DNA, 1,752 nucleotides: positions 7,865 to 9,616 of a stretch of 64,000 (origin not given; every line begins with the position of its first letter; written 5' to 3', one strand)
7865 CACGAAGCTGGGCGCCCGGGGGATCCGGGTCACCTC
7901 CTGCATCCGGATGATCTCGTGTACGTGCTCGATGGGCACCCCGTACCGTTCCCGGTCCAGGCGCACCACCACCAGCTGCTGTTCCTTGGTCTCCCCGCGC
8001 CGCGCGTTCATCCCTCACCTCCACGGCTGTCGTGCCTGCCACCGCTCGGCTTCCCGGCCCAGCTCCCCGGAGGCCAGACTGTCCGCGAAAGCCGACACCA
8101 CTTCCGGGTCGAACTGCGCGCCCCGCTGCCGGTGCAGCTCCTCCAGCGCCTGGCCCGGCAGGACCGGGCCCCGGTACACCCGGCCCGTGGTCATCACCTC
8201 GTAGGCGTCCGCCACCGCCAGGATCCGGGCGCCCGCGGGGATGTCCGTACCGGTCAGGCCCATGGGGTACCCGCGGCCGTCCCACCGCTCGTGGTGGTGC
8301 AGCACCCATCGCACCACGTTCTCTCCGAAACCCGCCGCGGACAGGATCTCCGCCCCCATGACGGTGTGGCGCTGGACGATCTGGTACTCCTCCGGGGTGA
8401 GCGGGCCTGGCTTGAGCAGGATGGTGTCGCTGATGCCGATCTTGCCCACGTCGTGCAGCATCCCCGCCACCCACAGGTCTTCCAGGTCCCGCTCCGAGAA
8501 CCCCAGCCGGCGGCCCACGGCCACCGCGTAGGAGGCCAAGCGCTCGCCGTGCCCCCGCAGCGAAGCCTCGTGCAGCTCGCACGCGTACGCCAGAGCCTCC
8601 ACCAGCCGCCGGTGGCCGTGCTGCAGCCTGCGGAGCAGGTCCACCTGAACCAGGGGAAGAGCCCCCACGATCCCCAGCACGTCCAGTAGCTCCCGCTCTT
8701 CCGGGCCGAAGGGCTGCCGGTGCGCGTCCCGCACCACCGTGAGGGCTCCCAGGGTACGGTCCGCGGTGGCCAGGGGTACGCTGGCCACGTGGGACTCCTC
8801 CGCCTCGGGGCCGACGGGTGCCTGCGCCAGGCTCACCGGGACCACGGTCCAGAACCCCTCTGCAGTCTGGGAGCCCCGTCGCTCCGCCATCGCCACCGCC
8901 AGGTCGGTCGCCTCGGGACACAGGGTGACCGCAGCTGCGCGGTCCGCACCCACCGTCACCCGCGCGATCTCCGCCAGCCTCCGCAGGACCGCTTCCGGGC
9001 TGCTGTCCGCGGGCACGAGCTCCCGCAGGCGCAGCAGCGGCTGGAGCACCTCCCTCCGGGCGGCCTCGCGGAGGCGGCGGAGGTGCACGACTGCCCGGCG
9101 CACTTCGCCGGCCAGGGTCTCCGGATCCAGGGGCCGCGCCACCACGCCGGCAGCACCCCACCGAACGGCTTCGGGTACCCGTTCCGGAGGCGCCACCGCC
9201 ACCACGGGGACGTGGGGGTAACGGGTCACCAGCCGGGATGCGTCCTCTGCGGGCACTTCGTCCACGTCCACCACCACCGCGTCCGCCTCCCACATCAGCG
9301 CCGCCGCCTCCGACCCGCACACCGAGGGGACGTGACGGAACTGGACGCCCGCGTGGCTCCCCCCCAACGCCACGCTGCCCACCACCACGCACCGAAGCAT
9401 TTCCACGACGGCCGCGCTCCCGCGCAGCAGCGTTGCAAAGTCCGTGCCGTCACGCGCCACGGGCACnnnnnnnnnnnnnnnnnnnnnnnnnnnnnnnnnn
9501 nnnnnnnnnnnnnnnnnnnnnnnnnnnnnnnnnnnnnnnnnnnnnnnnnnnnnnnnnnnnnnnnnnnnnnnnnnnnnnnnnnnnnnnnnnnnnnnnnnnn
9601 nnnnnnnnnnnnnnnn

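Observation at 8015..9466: HD-GYP phosphodiesterase with a pseudo-receiver and GAF domain sits inside the che operon under its own sigma54 promoter, and its annotated start is probably wrong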

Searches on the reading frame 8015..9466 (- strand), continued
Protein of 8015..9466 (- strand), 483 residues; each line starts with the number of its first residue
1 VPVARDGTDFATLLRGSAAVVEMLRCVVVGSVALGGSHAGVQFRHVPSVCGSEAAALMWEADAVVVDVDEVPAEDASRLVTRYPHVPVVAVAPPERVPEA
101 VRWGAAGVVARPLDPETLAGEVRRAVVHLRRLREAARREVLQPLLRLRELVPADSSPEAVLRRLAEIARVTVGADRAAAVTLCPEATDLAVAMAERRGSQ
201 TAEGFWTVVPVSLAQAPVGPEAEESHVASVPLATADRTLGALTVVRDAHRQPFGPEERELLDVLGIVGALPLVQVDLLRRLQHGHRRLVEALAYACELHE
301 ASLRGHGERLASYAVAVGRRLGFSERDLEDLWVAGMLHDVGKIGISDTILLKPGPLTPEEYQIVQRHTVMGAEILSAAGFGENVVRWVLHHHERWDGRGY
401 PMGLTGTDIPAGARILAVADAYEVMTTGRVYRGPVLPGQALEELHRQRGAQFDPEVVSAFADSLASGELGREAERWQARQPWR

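Call 89: search_protein_families(library=ncbifam, proteins=[window:8015-9406:-], max_evalue=0.00001)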
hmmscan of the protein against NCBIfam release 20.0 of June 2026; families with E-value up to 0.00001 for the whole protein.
window:8015-9406:- (463 aa): 2 families
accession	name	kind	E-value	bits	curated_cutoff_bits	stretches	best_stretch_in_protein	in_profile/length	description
NF053512.1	nitric_RR_NosR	exception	3.7e-40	138.2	400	1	259-447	168-357/422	response regulator c-di-GMP phosphodiesterase, NosR family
TIGR00277.1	HDIG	domain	2.4e-07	30.5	27.6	1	289-373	11-83/84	HDIG domain-containing metalloprotein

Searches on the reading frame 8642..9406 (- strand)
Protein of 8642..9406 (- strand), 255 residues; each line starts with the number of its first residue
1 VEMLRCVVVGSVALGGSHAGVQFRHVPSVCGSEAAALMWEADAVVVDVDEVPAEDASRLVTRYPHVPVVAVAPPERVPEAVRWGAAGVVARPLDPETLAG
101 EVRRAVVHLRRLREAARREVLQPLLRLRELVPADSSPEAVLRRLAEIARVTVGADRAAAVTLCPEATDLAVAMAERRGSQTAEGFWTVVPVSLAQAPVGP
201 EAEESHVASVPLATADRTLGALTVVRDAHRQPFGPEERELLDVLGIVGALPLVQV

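Call 80: find_homologous_proteins(query=window:8642-9406:-, max_evalue=0.001)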
Query window:8642-9406:-: 8000 candidates shared short words with the query, none scored E <= 0.001.

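Call 86: search_protein_representatives(protein=window:8642-9406:-)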
Query: 255 residues. Proteins with E-value up to 0.001 (for the whole library): 31; up to 1e-10: 3; up to 1e-30: 1. The best 31 are listed.
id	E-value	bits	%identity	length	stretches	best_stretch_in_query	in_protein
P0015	1.7e-51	191.8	51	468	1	3-255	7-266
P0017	2.2e-27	112.9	38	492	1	17-254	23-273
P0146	1.6e-13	67.5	30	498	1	38-248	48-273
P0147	7.4e-09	52.2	33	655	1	55-244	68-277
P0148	1.8e-07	47.7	32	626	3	69-184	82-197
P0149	2.8e-06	43.8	35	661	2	20-170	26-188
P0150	4.8e-06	43.0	29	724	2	42-174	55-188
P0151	5.5e-06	42.8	33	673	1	64-250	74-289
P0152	6.0e-06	42.7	31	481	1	66-245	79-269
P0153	9.8e-06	42.0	34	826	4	42-226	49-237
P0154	1.1e-05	41.8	30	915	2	68-246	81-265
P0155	1.4e-05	41.5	24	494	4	46-142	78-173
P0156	2.1e-05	40.9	31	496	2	70-174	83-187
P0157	2.3e-05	40.8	27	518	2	18-190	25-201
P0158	3.6e-05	40.2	34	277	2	60-109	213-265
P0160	6.5e-05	39.3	26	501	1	62-250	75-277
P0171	5.7e-04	36.2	31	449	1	18-247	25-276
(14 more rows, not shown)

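Call 87: search_protein_families(library=pfam, proteins=[P0146, P0147, P0148, P0151, P0152, P0160, P0171], max_evalue=0.0001)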
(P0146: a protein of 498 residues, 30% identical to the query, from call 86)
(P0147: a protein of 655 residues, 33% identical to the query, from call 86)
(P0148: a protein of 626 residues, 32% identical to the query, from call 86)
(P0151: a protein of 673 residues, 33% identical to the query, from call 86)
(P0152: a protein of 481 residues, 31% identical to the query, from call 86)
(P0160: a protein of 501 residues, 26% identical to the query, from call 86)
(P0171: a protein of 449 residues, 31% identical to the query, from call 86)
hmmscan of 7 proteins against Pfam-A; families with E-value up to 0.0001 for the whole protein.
P0146 (498 aa): 7 families
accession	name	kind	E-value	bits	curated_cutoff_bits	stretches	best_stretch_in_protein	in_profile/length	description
PF13487.12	HD_5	-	5.3e-40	137.4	27.2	1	296-461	2-170/170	HD domain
PF01966.28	HD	-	8.5e-22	78.1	22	1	310-430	3-116/116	HD domain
PF01590.32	GAF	-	1.3e-10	42.4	22.4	1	152-277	1-133/133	GAF domain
PF13185.12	GAF_2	-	2.6e-08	34.6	28.6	1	151-277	2-135/136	GAF domain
PF00072.30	Response_reg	-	1.8e-06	28.5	30.2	1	38-113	30-105/111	Response regulator receiver domain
PF13492.12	GAF_3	-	5e-06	27.4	27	1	168-279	17-129/129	GAF domain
PF08668.18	HDOD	-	5.2e-06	26.5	22.9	0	296-398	81-195/196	HDOD domain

P0147 (655 aa): 11 families
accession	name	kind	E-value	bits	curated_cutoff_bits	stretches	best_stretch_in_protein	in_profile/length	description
PF02518.31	HATPase_c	-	1.1e-30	106.7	26.4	1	537-646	2-109/111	Histidine kinase-, DNA gyrase B-, and HSP90-like ATPase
PF00072.30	Response_reg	-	2.2e-29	102.3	30.2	1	6-115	1-110/111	Response regulator receiver domain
PF13426.13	PAS_9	-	2.9e-15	56.9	27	1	310-417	2-102/103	PAS domain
PF08448.16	PAS_4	-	3.1e-15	56.8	23.1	1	306-421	2-110/110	PAS fold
PF00512.31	HisKA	-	2e-14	53.8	26.9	1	426-490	2-65/66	His Kinase A (phospho-acceptor) domain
PF00989.32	PAS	-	4.5e-14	52.9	22.6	1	302-416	4-113/113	PAS fold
PF13492.12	GAF_3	-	2.1e-10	41.6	27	1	150-287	2-129/129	GAF domain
PF13185.12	GAF_2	-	2.2e-10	41.3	28.6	1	148-286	2-136/136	GAF domain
PF01590.32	GAF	-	2.4e-10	41.5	22.4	1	149-285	1-133/133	GAF domain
PF13581.12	HATPase_c_2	-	1.6e-05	25.4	27.4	1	539-622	30-110/127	Histidine kinase-like ATPase domain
PF13596.12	PAS_10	-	3.7e-05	24.7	22.1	0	307-416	7-105/106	PAS domain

P0148 (626 aa): 8 families
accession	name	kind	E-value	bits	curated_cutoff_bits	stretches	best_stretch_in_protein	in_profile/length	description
PF01590.32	GAF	-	2.8e-27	96.3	22.4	2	149-287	1-133/133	GAF domain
PF00072.30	Response_reg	-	2.6e-26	92.4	30.2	1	6-115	1-110/111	Response regulator receiver domain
PF13185.12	GAF_2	-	6.3e-26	91.6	28.6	2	149-288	3-136/136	GAF domain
PF13492.12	GAF_3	-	1e-23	84.6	27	2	149-289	1-129/129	GAF domain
PF08448.16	PAS_4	-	4.4e-09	37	23.1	1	513-620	6-109/110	PAS fold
PF00989.32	PAS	-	3.6e-07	30.6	22.6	1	511-615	10-112/113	PAS fold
PF08447.18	PAS_3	-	7.4e-06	26.6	25.6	1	527-607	4-83/89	PAS fold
PF11849.14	DUF3369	-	1e-05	26.3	27.2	0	220-296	95-168/168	Domain of unknown function (DUF3369)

P0151 (673 aa): 7 families
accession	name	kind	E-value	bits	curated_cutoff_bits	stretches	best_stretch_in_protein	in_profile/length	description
PF00072.30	Response_reg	-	1.6e-30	106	30.2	1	6-115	1-110/111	Response regulator receiver domain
PF08447.18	PAS_3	-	6.7e-24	84.4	25.6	1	484-571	2-88/89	PAS fold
PF08448.16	PAS_4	-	3.6e-17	63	23.1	1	330-436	1-110/110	PAS fold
PF13185.12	GAF_2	-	4.9e-14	53.1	28.6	1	150-290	4-136/136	GAF domain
PF01590.32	GAF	-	1.5e-11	45.4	22.4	1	151-289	3-133/133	GAF domain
PF13492.12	GAF_3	-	1.2e-10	42.3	27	1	153-291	5-129/129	GAF domain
PF13426.13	PAS_9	-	4.2e-06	27.4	27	0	484-577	14-103/103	PAS domain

P0152 (481 aa): 7 families
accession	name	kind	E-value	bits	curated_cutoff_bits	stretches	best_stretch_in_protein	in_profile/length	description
PF13487.12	HD_5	-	2.6e-37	128.6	27.2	1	296-456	3-170/170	HD domain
PF00072.30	Response_reg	-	5.7e-30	104.2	30.2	1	6-114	1-109/111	Response regulator receiver domain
PF01966.28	HD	-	2e-23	83.4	22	1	309-427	3-114/116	HD domain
PF01590.32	GAF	-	1.1e-18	68.5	22.4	1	149-276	1-133/133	GAF domain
PF13185.12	GAF_2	-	3.3e-17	63.4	28.6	1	148-277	2-136/136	GAF domain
PF13492.12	GAF_3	-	7.6e-16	59.1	27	1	149-278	1-129/129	GAF domain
PF08668.18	HDOD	-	3e-05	24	22.9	0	309-396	97-194/196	HDOD domain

P0160 (501 aa): 6 families
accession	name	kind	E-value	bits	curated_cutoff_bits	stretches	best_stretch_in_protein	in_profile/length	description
PF13487.12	HD_5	-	9.8e-38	130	27.2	1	314-470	11-170/170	HD domain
PF00072.30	Response_reg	-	4.1e-33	114.3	30.2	1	9-118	1-110/111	Response regulator receiver domain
PF01966.28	HD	-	2.5e-18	66.9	22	1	319-439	3-116/116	HD domain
PF13492.12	GAF_3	-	8.4e-06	26.7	27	1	206-279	59-127/129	GAF domain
PF08668.18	HDOD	-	1.8e-05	24.8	22.9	1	319-361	97-137/196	HDOD domain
PF13185.12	GAF_2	-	3.3e-05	24.6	28.6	1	206-278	70-134/136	GAF domain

P0171 (449 aa): 4 families
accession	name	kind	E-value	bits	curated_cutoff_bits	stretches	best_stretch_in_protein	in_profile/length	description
PF00072.30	Response_reg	-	1.5e-25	89.9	30.2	1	6-115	1-110/111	Response regulator receiver domain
PF13185.12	GAF_2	-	7.2e-14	52.6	28.6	1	147-282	1-136/136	GAF domain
PF13492.12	GAF_3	-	1.4e-11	45.4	27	1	149-283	1-129/129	GAF domain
PF01590.32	GAF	-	5.4e-11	43.6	22.4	1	149-281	1-133/133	GAF domain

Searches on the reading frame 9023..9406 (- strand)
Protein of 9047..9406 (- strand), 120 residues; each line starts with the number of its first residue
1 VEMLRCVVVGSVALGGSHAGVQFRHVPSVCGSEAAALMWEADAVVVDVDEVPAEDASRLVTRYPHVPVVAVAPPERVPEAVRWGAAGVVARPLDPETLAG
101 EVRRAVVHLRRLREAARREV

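Call 32: search_protein_families(library=pfam, proteins=[window:9047-9406:-], max_evalue=10)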
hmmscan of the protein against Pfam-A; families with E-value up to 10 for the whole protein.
seq(120 aa): 2 families
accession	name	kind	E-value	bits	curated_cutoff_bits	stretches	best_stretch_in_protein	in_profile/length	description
PF06490.17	FleQ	-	0.11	13.3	22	1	34-93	36-94/108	Flagellar regulatory protein FleQ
PF21848.1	DUF6907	-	0.16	12.9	26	1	37-118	33-113/116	Domain of unknown function (DUF6907)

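Call 48: predict_structure(alignment_id=A3)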
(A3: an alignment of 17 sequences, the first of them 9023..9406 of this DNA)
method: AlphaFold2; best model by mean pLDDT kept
length: 128 residues; sequences in the alignment: 17
mean_pLDDT: 91.1   pTM: 0.84
mean pLDDT of the five models: 91.1, 90.1, 89.2, 89.1, 86.9
residues with pLDDT >= 90: 95; 70-90: 32; 50-70: 1; < 50: 0
segments of 3 or more residues with pLDDT < 50: none
pLDDT, mean of each block of 10 residues (from residue 1): 90 88 88 76 94 93 94 95 96 92 97 93 85
secondary structure, 60 per line:
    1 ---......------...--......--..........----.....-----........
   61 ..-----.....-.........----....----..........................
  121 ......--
elements in order: E4-9 E16-18 E21-26 H29-38 E43-47 H53-62 E68-72 H74-82 E87-90 H95-126

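Call 52: fold_search(model_id=the predicted structure, library=pdb)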
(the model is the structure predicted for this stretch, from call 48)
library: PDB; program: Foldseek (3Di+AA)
matches with E <= 10: 1519; with E <= 0.001: 149
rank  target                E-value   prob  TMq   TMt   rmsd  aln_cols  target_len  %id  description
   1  4hnr                  2.7e-06  1.00  0.61  0.64   3.9       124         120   21  High resolution structure of Chemotaxis response regulator CheY4 of Vibrio cholerae (released 2013-10-02)
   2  4h60                  7.2e-06  1.00  0.61  0.64   3.9       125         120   20  High resolution structure of Vibrio cholerae chemotaxis protein CheY4 crystallized in low pH (4.0) condition (released 2013-08-07)
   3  5m7p_A                2.2e-05  1.00  0.71  0.22   3.9       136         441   18  Crystal structure of NtrX from Brucella abortus in complex with ADP processed with the CrystalDirect automated mountin (released 2017-01-25)
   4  4dn6_A                2.5e-05  1.00  0.61  0.62   4.2       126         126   14  Crystal structure of a putative pilus assembly protein (cpaE) from Burkholderia thailandensis E264 at 2.80 A resolutio (released 2012-02-29)
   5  5m7o_A                2.9e-05  1.00  0.70  0.22   3.9       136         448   18  Crystal structure of NtrX from Brucella abortus processed with the CrystalDirect automated mounting and cryo-cooling t (released 2017-01-25)
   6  9g86_A                2.9e-05  1.00  0.67  0.22   4.7       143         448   17  Structure of Response regulator PleD in complex with c-diGMP and pppGpp (released 2025-08-06)
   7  5m7p_B                3.1e-05  1.00  0.73  0.23   3.1       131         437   18  Crystal structure of NtrX from Brucella abortus in complex with ADP processed with the CrystalDirect automated mountin (released 2017-01-25)
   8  3gt7                  4.3e-05  1.00  0.60  0.59   4.2       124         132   16  CRYSTAL STRUCTURE OF SIGNAL RECEIVER DOMAIN OF SIGNAL TRANSDUCTION HISTIDINE KINASE FROM Syntrophus aciditrophicus (released 2009-04-14)
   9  9g86_B                4.6e-05  1.00  0.67  0.22   4.6       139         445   18  Structure of Response regulator PleD in complex with c-diGMP and pppGpp (released 2025-08-06)
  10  3hv2_A                4.9e-05  1.00  0.62  0.59   4.5       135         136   14  Crystal structure of signal receiver domain OF HD domain-containing protein FROM Pseudomonas fluorescens Pf-5 (released 2009-06-23)
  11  5m7n_A                6.4e-05  1.00  0.70  0.22   3.9       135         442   17  Crystal structure of NtrX from Brucella abortus in complex with ATP processed with the CrystalDirect automated mountin (released 2017-01-25)
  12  2qsj_B                6.4e-05  1.00  0.64  0.66   3.1       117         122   20  Crystal structure of a LuxR family DNA-binding response regulator from Silicibacter pomeroyi (released 2007-08-14)
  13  6c40_B                6.4e-05  1.00  0.61  0.65   3.9       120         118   12  CheY41PyTyrD54K from Thermotoga maritima (released 2018-10-17)
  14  6ww6_B                6.8e-05  1.00  0.65  0.46   4.6       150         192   17  Crystal structure of EutV bound to RNA (released 2021-11-24)
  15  5m7o_B                7.2e-05  1.00  0.69  0.22   3.7       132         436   17  Crystal structure of NtrX from Brucella abortus processed with the CrystalDirect automated mounting and cryo-cooling t (released 2017-01-25)
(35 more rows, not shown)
